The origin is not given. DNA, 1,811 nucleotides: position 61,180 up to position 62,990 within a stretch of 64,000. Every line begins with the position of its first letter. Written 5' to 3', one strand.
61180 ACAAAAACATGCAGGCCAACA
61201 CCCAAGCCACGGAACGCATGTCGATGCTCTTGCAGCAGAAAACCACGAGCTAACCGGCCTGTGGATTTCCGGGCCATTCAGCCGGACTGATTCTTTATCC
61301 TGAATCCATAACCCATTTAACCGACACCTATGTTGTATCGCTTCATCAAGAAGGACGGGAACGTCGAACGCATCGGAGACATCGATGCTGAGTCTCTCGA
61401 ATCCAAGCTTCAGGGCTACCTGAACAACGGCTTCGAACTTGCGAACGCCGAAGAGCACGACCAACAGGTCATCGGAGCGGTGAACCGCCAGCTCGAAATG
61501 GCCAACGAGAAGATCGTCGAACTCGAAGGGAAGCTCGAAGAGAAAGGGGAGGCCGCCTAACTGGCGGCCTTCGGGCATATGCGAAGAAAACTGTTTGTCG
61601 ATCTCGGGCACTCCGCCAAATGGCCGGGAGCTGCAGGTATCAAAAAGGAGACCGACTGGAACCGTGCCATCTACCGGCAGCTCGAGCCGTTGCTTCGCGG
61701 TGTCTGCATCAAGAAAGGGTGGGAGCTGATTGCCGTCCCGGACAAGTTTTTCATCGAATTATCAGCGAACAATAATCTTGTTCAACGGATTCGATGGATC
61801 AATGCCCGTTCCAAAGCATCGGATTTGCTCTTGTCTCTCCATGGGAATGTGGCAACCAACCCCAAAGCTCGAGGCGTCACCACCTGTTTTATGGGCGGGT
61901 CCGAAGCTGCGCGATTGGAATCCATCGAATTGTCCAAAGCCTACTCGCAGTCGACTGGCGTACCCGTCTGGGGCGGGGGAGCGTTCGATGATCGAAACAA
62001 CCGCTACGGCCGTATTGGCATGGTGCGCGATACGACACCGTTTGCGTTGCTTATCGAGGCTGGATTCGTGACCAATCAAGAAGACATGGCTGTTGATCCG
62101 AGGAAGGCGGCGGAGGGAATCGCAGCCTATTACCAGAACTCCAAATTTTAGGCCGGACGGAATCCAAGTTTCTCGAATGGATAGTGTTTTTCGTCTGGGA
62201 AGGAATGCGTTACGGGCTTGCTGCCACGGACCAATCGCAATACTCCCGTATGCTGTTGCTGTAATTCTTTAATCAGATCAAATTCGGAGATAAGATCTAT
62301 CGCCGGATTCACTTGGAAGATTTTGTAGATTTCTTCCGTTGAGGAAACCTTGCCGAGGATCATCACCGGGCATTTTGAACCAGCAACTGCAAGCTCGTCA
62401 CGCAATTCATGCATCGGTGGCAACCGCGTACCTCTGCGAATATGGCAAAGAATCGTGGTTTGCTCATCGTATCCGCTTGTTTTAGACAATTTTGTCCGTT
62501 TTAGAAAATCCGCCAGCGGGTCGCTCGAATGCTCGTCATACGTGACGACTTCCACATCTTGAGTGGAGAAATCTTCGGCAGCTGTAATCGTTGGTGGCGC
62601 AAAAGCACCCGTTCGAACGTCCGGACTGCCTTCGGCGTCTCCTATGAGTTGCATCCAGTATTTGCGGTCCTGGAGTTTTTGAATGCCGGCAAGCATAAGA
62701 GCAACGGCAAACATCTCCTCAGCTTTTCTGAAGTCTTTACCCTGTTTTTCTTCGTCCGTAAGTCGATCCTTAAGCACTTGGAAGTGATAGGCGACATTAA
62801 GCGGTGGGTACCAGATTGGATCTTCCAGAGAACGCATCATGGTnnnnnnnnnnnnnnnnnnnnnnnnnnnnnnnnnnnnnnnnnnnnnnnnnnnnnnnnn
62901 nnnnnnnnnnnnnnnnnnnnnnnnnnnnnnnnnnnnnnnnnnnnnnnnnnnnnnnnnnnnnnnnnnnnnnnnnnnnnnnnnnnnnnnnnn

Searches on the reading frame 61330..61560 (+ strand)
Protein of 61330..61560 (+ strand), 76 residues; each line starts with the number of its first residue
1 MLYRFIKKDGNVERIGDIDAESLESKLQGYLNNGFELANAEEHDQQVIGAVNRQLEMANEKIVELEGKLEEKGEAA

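Call 10: search_protein_families(library=pfam, max_evalue=0.01, proteins=[window:61330-61560:+])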
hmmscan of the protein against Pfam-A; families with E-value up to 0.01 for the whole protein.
window:61330-61560:+ (76 aa): 1 family
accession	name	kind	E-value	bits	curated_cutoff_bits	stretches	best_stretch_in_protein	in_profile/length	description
PF04849.18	HAP1_N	-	0.0049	16.5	33.9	1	37-74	192-229/307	HAP1 N-terminal conserved region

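Call 13: search_protein_families(library=phrogs, max_evalue=0.001, proteins=[window:61330-61560:+])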
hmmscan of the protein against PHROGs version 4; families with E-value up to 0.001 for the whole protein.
window:61330-61560:+ (76 aa): 0 families

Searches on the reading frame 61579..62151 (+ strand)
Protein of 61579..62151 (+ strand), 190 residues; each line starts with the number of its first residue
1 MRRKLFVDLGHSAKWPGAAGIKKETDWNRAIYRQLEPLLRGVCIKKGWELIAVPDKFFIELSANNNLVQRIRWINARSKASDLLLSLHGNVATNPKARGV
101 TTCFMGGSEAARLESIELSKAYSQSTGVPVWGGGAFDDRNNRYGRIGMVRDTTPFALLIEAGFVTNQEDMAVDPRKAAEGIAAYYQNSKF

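Call 10: search_protein_families(library=pfam, max_evalue=0.01, proteins=[window:61579-62151:+])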
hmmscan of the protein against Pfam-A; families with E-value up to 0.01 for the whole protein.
window:61579-62151:+ (190 aa): 1 family
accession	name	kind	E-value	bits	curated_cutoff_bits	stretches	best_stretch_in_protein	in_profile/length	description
PF01520.23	Amidase_3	-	1.3e-13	51.8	27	1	6-171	2-153/174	N-acetylmuramoyl-L-alanine amidase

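Call 72: search_protein_families(library=phrogs, max_evalue=0.001, proteins=[window:61579-62151:+])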
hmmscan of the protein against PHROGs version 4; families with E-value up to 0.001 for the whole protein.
window:61579-62151:+ (190 aa): 2 families
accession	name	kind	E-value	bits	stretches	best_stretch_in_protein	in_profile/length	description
phrog_435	-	lysis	9.5e-22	78.6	1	1-182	111-278/556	endolysin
phrog_2742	-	lysis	6.2e-07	30.1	1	4-177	3-164/318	endolysin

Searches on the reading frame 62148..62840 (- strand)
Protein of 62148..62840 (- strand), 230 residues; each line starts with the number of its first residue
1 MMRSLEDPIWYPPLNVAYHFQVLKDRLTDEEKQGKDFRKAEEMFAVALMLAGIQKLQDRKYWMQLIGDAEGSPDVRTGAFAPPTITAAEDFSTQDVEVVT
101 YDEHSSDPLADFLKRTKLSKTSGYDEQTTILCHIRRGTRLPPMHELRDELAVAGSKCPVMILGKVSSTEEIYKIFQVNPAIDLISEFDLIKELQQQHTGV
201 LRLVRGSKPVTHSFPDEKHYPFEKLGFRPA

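Call 10: search_protein_families(library=pfam, max_evalue=0.01, proteins=[window:62148-62840:-])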
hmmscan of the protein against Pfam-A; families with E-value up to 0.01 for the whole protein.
window:62148-62840:- (230 aa): 0 families

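Call 13: search_protein_families(library=phrogs, max_evalue=0.001, proteins=[window:62148-62840:-])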
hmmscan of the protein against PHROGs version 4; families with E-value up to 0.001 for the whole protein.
window:62148-62840:- (230 aa): 0 families

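Call 26: find_related_loci(query=window:62148-62840:-, collection=metagenome_contigs, flank=10000)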
Query window:62148-62840:- (230 aa) in metagenome_contigs; peptide patterns used: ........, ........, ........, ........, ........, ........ (x = any residue, [..] = any of these).
103 stretches matched a pattern; 8 encode a relative of the query (tblastn E <= 1e-3); 8 distinct loci.
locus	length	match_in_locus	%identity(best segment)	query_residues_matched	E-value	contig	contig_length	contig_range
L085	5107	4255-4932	49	4-227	5e-62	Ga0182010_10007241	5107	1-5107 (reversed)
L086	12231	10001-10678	46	4-227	2e-60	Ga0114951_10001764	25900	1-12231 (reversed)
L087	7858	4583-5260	47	4-227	2e-60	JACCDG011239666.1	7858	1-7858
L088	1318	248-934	45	2-227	5e-61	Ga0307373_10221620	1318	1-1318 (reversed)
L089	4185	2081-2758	44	4-227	3e-57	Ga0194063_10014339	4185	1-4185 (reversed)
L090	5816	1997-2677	44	7-230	4e-49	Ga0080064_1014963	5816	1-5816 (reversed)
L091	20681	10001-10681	44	7-230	4e-49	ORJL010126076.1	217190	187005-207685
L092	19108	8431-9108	49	4-227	5e-62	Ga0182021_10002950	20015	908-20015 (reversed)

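Call 73: search_protein_families(library=padloc, max_evalue=0.001, proteins=[window:62148-62840:-])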
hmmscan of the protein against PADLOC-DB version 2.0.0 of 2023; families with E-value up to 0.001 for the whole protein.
window:62148-62840:- (230 aa): 0 families
